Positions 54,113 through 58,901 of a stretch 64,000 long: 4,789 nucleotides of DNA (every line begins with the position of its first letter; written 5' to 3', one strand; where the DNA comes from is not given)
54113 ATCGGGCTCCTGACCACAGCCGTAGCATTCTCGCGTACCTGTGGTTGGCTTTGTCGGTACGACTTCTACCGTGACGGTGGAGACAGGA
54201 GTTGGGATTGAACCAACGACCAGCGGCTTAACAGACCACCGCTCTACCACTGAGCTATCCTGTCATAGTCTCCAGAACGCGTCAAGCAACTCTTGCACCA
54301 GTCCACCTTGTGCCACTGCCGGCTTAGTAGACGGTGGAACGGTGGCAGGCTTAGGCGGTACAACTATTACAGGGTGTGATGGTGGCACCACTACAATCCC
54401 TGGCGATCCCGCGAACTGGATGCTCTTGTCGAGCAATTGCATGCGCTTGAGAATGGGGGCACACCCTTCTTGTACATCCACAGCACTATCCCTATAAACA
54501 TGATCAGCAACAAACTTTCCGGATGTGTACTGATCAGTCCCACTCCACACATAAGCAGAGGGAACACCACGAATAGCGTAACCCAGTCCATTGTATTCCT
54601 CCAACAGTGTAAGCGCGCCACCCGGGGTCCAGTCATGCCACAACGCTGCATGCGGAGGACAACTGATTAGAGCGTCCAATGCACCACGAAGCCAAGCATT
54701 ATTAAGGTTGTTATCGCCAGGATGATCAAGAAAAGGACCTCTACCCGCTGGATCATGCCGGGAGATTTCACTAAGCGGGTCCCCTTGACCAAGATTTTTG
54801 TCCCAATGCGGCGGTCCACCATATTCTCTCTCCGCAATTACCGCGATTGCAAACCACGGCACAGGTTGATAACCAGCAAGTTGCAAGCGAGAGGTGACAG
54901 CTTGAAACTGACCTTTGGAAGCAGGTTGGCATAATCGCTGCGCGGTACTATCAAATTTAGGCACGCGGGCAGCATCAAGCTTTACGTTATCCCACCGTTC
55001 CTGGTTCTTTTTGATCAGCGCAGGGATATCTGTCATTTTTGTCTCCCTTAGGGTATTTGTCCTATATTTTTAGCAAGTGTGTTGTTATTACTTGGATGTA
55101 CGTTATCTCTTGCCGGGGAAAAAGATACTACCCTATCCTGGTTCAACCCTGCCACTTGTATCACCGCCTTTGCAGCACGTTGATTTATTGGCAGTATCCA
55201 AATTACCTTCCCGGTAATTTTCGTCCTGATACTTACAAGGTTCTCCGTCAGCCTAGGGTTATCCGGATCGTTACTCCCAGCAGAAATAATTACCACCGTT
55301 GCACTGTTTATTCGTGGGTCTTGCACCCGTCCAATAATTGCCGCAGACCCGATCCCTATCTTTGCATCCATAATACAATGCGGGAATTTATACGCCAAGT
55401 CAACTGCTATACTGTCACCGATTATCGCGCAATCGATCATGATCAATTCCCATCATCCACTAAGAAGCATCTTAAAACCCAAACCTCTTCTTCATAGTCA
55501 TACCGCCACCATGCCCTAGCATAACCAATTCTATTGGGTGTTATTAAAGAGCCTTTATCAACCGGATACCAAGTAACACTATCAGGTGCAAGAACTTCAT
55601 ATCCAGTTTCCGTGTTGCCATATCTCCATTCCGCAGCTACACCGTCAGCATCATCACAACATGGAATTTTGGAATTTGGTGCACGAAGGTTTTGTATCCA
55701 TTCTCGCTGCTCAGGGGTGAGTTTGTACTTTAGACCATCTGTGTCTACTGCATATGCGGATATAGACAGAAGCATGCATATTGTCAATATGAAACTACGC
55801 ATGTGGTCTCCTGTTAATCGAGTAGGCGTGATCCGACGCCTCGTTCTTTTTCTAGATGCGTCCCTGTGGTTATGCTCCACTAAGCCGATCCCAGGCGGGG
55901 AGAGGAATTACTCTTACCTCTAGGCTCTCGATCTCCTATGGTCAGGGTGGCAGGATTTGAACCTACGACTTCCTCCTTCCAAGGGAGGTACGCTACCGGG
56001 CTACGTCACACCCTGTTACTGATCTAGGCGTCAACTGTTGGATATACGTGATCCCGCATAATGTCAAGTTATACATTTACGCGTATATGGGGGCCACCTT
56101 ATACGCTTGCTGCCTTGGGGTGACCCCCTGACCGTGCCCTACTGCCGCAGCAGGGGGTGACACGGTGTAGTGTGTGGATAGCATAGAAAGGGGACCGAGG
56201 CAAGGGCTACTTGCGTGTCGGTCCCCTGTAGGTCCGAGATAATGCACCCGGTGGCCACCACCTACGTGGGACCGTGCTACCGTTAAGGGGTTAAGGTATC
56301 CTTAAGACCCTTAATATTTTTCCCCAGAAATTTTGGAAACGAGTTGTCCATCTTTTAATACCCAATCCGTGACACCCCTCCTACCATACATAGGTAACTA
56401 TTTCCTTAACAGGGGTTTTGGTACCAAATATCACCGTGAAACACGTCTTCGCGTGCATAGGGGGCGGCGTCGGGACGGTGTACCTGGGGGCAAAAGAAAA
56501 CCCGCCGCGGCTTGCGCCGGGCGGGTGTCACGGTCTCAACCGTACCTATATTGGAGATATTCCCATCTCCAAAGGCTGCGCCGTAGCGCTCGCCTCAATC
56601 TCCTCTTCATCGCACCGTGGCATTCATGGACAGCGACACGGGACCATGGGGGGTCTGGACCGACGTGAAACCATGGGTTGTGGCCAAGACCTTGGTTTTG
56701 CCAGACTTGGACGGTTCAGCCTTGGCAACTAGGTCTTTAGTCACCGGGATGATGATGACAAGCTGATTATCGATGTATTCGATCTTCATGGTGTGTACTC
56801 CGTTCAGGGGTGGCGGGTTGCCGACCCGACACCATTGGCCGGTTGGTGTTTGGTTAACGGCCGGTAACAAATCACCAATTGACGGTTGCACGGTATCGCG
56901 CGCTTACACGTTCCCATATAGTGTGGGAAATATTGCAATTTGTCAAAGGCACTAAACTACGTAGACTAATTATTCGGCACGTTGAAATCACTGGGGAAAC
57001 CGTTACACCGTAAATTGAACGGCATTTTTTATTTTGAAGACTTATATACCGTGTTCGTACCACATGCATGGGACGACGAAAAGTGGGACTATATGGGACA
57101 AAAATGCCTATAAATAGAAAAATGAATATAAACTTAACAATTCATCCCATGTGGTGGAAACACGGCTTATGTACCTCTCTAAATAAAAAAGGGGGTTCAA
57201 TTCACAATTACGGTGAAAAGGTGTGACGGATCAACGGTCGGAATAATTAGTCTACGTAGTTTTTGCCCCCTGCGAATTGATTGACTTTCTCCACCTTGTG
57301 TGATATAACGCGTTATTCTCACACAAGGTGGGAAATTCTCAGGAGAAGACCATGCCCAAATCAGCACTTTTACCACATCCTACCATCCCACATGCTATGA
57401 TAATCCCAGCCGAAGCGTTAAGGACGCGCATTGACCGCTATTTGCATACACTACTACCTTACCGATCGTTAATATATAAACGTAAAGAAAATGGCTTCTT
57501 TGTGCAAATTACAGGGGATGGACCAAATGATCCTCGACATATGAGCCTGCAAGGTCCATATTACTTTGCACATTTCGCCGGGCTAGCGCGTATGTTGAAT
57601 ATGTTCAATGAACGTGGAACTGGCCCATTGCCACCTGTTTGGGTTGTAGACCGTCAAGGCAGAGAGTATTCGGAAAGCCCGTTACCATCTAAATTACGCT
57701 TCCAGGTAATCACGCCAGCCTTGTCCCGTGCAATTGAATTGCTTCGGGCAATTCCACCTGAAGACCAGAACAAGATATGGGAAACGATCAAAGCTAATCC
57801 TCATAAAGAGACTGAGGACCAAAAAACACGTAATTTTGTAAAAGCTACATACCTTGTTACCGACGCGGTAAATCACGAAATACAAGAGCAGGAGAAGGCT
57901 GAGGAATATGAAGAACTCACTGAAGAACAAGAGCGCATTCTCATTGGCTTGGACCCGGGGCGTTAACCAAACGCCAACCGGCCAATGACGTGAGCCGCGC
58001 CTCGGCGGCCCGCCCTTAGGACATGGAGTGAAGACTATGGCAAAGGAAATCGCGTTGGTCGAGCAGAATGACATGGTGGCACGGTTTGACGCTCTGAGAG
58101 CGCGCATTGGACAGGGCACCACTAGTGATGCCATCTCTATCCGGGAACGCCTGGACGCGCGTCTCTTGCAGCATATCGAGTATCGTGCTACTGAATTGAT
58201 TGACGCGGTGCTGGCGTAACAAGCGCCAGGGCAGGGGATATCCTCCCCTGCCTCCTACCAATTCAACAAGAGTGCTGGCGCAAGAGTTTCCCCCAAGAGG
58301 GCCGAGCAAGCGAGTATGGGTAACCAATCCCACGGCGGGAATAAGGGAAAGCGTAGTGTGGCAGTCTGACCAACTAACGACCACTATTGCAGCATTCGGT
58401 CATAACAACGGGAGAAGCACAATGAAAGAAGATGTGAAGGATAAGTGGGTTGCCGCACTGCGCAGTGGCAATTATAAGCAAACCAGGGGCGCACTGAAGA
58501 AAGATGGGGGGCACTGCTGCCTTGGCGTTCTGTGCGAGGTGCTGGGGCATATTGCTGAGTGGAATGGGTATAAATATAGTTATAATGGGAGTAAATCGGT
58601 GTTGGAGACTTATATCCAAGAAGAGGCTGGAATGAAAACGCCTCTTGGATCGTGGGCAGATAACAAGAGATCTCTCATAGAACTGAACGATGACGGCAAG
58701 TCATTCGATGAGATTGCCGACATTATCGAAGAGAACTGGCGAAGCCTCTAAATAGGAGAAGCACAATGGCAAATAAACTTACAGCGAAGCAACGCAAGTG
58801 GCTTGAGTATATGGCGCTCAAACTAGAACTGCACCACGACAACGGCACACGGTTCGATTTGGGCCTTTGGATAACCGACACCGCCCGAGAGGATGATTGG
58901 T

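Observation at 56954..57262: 310-bp A/T-rich imperfect palindrome capped by perfect 22-bp inverted repeats at the divergent early-gene switch point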

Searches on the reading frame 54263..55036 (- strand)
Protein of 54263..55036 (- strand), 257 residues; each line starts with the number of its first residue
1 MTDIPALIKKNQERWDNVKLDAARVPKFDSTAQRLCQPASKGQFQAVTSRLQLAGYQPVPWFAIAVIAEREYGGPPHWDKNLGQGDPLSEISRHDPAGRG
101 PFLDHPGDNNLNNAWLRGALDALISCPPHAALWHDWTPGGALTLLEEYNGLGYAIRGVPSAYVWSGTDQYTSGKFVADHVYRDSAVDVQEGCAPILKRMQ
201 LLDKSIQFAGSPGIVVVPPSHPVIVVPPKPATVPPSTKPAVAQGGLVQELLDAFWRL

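Call 16: search_protein_families(library=phrogs, proteins=[window:54263-55036:-], max_evalue=0.01)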
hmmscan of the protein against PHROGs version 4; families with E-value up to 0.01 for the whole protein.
window:54263-55036:- (257 aa): 0 families

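Call 17: search_protein_families(library=pfam, proteins=[window:54263-55036:-], max_evalue=0.01)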
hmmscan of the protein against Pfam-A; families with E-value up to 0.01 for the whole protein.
window:54263-55036:- (257 aa): 0 families

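Call 62: find_homologous_proteins(query=window:54263-55036:-, max_evalue=1e-20)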
Query window:54263-55036:- (257 aa): 1429 proteins with E <= 1e-20 among 2833 candidates; the best 120 are listed.
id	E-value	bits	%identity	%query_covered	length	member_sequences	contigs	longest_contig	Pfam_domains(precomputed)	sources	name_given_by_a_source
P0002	4.1e-142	491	82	100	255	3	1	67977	-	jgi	jgi:lysozyme family protein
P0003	2.9e-135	468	80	100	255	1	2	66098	-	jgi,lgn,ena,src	-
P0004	9.0e-134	463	77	100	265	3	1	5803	-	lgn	-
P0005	2.1e-127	442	76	99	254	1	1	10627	-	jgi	jgi:lysozyme family protein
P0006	9.5e-126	437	71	99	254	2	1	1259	-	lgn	-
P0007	3.3e-115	402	70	99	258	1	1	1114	-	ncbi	-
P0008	2.1e-110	387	66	100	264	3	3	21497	-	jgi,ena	jgi:lysozyme family protein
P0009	8.0e-108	378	68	100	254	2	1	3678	-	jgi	jgi:lysozyme family protein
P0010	4.6e-107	376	64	100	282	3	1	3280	-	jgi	jgi:lysozyme family protein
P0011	7.2e-106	372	64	100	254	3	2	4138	-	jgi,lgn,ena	-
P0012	8.2e-105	368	65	99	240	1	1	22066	-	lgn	-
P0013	8.7e-104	365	62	100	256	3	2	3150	-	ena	-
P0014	9.1e-104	365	66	100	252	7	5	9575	-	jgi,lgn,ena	jgi:lysozyme family protein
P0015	1.0e-103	365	64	100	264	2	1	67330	-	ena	-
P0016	1.1e-103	365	63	100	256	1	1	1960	-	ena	-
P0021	1.3e-97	345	69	82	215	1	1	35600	-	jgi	-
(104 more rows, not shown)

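Call 63: find_encoding_contigs(protein=P0002, flank=6000, max_places=3)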
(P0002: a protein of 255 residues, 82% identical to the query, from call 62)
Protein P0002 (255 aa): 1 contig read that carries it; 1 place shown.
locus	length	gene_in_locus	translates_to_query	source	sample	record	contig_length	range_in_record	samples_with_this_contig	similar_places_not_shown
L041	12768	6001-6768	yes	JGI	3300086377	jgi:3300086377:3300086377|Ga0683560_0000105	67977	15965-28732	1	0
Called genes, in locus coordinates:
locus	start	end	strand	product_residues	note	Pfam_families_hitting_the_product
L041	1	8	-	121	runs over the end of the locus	-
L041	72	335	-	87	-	-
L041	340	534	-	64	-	-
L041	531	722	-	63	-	-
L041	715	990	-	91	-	-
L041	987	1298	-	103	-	-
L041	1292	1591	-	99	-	-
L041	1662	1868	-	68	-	-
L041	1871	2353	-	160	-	-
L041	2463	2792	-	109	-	PF26948:DUF8296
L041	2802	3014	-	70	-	-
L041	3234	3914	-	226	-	-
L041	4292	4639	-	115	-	-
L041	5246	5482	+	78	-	-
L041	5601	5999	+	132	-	-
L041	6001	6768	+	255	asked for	-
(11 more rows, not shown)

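Call 64: find_encoding_contigs(protein=P0004, flank=6000, max_places=3)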
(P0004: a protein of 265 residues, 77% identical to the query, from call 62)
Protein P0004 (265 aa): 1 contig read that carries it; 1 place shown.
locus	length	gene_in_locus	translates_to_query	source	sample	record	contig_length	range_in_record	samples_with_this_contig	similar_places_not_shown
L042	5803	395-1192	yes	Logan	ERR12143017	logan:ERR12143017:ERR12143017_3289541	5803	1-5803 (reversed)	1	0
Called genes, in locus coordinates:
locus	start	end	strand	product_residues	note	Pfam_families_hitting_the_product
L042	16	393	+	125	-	-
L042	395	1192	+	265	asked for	-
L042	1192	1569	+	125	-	PF10263:SprT-like (weak)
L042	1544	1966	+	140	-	-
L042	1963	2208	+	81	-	-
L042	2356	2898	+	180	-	PF00486:Trans_reg_C (weak)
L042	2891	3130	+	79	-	-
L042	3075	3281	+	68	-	-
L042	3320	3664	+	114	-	-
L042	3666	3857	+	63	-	-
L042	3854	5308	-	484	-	-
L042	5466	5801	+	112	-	?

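Call 65: find_encoding_contigs(protein=P0005, flank=6000, max_places=3)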
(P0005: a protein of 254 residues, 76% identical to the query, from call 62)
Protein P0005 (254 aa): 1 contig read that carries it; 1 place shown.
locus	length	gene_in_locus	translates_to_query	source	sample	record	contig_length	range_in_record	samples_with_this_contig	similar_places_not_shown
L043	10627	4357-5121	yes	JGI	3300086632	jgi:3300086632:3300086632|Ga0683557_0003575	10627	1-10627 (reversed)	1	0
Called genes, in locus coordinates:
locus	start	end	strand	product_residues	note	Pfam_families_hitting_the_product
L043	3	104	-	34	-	?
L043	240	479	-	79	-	-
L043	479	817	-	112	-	PF26948:DUF8296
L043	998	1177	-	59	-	-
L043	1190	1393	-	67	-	-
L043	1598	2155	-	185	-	-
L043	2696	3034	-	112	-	-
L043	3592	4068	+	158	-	-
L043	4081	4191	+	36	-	-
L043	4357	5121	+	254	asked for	-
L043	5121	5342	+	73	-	-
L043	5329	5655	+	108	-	-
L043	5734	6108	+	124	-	-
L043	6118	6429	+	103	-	-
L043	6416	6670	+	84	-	-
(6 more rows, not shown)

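Call 69: find_encoding_contigs(protein=P0008, flank=5000, max_places=2)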
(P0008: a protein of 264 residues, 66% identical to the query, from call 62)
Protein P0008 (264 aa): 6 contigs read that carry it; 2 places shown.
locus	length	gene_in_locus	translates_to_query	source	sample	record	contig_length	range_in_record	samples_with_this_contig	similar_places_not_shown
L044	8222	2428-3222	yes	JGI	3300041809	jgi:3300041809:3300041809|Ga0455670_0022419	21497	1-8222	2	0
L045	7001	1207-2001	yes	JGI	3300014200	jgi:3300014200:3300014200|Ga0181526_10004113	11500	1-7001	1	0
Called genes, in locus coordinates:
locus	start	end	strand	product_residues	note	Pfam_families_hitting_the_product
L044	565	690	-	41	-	-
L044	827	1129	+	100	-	-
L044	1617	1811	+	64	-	-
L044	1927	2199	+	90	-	-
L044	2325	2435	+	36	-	-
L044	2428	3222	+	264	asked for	-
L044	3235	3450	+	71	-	-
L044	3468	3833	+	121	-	-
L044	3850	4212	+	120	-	PF10263:SprT-like (weak)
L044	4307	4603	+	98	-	-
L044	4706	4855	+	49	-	-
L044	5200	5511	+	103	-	-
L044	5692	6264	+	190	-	PF00486:Trans_reg_C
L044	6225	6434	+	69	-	-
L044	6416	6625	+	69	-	-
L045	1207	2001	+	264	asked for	-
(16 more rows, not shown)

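Call 70: find_encoding_contigs(protein=P0012, flank=5000, max_places=2)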
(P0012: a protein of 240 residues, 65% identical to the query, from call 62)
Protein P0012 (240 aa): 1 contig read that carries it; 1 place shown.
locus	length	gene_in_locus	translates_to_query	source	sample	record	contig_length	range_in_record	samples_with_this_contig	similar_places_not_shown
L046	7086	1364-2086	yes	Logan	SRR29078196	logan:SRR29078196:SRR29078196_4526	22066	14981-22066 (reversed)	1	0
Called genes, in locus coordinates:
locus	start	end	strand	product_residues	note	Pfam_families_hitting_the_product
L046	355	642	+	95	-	-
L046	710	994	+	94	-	-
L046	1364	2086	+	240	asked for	-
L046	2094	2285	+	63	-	-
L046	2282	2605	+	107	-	-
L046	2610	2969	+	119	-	PF10263:SprT-like (weak)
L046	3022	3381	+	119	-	-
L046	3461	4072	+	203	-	-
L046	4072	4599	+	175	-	PF00486:Trans_reg_C (weak)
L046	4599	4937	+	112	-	-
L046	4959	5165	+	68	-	-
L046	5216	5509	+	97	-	-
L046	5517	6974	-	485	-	-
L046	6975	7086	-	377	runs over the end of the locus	-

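Call 71: find_encoding_contigs(protein=P0015, flank=5000, max_places=2)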
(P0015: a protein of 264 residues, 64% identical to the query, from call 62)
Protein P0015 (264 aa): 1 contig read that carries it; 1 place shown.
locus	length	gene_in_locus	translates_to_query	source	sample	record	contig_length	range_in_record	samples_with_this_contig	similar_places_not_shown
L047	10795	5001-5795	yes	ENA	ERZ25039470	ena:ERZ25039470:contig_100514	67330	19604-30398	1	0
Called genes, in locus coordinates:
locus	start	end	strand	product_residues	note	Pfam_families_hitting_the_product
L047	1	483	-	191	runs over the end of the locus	PF13599:Pentapeptide_4 (faint), PF00805:Pentapeptide, PF13576:Pentapeptide_3 (weak), PF00805:Pentapeptide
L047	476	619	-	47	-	-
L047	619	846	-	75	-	-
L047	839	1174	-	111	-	-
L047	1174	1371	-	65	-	-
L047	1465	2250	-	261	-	-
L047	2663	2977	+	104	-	-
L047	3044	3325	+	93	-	-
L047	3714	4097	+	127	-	-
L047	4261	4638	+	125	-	-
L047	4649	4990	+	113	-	-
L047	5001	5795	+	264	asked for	-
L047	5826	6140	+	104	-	-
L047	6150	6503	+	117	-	PF10263:SprT-like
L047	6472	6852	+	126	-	-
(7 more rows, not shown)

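Call 72: find_encoding_contigs(protein=P0021, flank=5000, max_places=2)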
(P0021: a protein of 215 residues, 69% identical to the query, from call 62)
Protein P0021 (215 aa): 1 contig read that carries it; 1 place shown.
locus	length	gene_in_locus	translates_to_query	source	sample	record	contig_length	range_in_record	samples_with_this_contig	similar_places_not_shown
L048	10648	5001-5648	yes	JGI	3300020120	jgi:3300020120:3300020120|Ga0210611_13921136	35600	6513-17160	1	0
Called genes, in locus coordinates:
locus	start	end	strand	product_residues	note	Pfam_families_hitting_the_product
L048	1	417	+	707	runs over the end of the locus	-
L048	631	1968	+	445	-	-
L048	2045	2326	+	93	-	-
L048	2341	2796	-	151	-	-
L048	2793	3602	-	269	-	PF12705:PDDEXK_1 (weak)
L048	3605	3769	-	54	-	-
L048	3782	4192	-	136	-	-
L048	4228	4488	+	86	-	-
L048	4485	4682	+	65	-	-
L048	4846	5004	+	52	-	-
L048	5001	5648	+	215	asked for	-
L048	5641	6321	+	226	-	PF08924:Rv2525c_GlyHyd-like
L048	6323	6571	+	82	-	-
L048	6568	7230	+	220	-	PF01764:Lipase_3 (weak)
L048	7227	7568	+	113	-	PF23987:Phage_holin_10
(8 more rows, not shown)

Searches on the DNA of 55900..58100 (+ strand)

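Call 4: search_dna_similar(query=window:56400-57900:+, collection=phages, mode=near, max_rows=30)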
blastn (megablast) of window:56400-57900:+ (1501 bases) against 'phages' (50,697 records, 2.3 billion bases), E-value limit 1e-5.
No match.

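Call 114: search_rna_families(source=window, start=55900, end=58100, threshold=evalue, max_evalue=1)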
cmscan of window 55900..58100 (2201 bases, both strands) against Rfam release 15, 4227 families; matches with E-value up to 1: 1.
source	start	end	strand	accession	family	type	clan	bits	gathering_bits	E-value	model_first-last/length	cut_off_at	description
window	55942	56015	-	RF00005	tRNA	Gene; tRNA;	CL00001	63.5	29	6.5e-13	1-71/71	no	tRNA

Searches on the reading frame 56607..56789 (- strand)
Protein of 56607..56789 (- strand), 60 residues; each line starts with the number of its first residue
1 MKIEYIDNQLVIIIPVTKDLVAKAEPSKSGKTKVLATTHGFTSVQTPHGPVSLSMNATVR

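Call 16: search_protein_families(library=phrogs, proteins=[window:56607-56789:-], max_evalue=0.01)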
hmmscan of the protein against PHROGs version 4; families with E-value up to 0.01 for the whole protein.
window:56607-56789:- (60 aa): 0 families

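Call 17: search_protein_families(library=pfam, proteins=[window:56607-56789:-], max_evalue=0.01)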
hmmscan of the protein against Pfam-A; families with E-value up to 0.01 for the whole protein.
window:56607-56789:- (60 aa): 0 families

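Call 23: find_encoding_contigs(protein=window:56607-56789:-, flank=8000, max_places=10)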
Protein window:56607-56789:- (60 aa): 4 contigs read that carry it; 2 places shown.
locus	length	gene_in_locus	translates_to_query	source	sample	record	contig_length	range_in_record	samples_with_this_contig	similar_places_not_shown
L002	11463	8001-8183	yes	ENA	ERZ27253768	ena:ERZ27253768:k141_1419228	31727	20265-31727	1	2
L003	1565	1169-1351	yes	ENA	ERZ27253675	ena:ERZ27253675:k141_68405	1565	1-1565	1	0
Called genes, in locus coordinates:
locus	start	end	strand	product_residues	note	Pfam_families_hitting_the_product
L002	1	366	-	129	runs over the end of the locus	-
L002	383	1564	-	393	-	-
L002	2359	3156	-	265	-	-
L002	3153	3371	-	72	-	-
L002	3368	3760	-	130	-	-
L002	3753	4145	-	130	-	-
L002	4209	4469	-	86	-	-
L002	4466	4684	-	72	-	-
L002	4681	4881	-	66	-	-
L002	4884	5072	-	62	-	-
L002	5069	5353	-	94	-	-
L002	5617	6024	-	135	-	-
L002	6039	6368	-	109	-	PF26948:DUF8296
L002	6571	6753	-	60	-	-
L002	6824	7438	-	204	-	-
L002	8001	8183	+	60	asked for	-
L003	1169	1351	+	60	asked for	-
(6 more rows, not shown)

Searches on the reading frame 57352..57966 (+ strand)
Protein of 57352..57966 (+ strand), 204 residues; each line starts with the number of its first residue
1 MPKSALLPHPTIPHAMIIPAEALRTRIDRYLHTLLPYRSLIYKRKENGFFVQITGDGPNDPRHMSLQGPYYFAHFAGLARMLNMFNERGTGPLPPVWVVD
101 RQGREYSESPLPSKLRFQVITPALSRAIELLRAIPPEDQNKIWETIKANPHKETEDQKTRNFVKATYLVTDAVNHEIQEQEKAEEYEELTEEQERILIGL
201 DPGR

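Call 16: search_protein_families(library=phrogs, proteins=[window:57352-57966:+], max_evalue=0.01)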
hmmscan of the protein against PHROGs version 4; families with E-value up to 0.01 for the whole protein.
window:57352-57966:+ (204 aa): 0 families

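Call 17: search_protein_families(library=pfam, proteins=[window:57352-57966:+], max_evalue=0.01)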
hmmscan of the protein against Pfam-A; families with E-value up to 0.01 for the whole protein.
window:57352-57966:+ (204 aa): 1 family
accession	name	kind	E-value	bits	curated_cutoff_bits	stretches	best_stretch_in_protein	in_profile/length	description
PF18225.7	AbfS_sensor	-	0.0043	17.3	26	0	96-115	24-43/65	Sensor histidine kinase (AbfS) sensor domain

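Call 19: search_dna_similar(query=window:57352-57966:+, collection=phages, mode=protein, max_rows=30, max_evalue=0.01)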
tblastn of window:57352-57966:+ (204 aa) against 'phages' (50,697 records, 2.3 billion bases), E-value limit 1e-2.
No match.

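Call 21: find_related_loci(query=window:57352-57966:+, collection=viral_contigs, flank=6000)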
Query window:57352-57966:+ (204 aa) in viral_contigs; peptide patterns used: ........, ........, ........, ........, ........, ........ (x = any residue, [..] = any of these).
3 stretches matched a pattern, but none encodes a relative of the query by tblastn (E <= 1e-3).

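Call 22: find_encoding_contigs(protein=window:57352-57966:+, flank=8000, max_places=10)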
Protein window:57352-57966:+ (204 aa): 3 contigs read that carry it; 1 place shown.
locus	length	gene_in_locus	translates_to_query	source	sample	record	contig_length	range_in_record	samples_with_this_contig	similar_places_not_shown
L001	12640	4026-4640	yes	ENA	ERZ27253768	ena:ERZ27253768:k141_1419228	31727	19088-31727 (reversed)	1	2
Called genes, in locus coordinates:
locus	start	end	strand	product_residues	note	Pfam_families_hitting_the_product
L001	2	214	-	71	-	?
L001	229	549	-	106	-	-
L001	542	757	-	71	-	-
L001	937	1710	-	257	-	-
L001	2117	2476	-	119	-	-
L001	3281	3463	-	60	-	-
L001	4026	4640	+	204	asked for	-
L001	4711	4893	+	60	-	-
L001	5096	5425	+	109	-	PF26948:DUF8296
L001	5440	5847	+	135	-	-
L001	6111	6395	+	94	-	-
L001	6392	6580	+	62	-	-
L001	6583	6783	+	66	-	-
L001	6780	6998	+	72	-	-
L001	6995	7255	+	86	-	-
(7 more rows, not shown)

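Call 25: find_homologous_proteins(query=window:57352-57966:+, max_evalue=0.001)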
Query window:57352-57966:+ (204 aa): 1 proteins with E <= 0.001 among 157 candidates.
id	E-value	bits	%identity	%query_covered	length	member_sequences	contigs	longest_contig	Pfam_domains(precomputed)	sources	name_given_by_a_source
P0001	5.8e-134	462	100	100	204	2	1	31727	-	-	-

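Call 98: predict_structure(protein=window:57352-57966:+)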
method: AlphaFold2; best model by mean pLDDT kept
length: 204 residues; sequences in the alignment: 1
mean_pLDDT: 41.5   pTM: 0.29
mean pLDDT of the five models: 41.5, 39.5, 38.4, 37.2, 31.8
residues with pLDDT >= 90: 0; 70-90: 4; 50-70: 31; < 50: 169
segments of 3 or more residues with pLDDT < 50: 2-134, 145-153, 155-174
pLDDT, mean of each block of 10 residues (from residue 1): 37 28 38 37 35 36 34 42 38 37 35 27 36 49 47 46 45 50 67 63 55
secondary structure, 60 per line:
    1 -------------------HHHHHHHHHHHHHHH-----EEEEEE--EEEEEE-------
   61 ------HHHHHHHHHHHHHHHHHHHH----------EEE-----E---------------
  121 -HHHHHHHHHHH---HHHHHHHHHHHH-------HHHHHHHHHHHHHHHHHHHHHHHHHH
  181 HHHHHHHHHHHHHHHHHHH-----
elements in order: H20-34 E40-45 E48-53 H67-86 E97-99 H122-132 H136-147 H155-199

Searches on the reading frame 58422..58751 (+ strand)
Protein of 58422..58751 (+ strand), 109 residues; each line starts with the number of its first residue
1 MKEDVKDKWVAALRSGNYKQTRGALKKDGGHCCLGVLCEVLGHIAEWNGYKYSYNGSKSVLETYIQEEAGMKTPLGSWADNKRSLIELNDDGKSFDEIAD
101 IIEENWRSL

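Call 16: search_protein_families(library=phrogs, proteins=[window:58422-58751:+], max_evalue=0.01)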
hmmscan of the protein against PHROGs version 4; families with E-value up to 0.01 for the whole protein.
window:58422-58751:+ (109 aa): 1 family
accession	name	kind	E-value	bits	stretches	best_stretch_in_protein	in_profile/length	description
phrog_18067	-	unknown function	1.7e-19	71.4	1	1-105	1-128/129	-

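Call 17: search_protein_families(library=pfam, proteins=[window:58422-58751:+], max_evalue=0.01)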
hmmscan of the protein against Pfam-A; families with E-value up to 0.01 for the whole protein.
window:58422-58751:+ (109 aa): 0 families
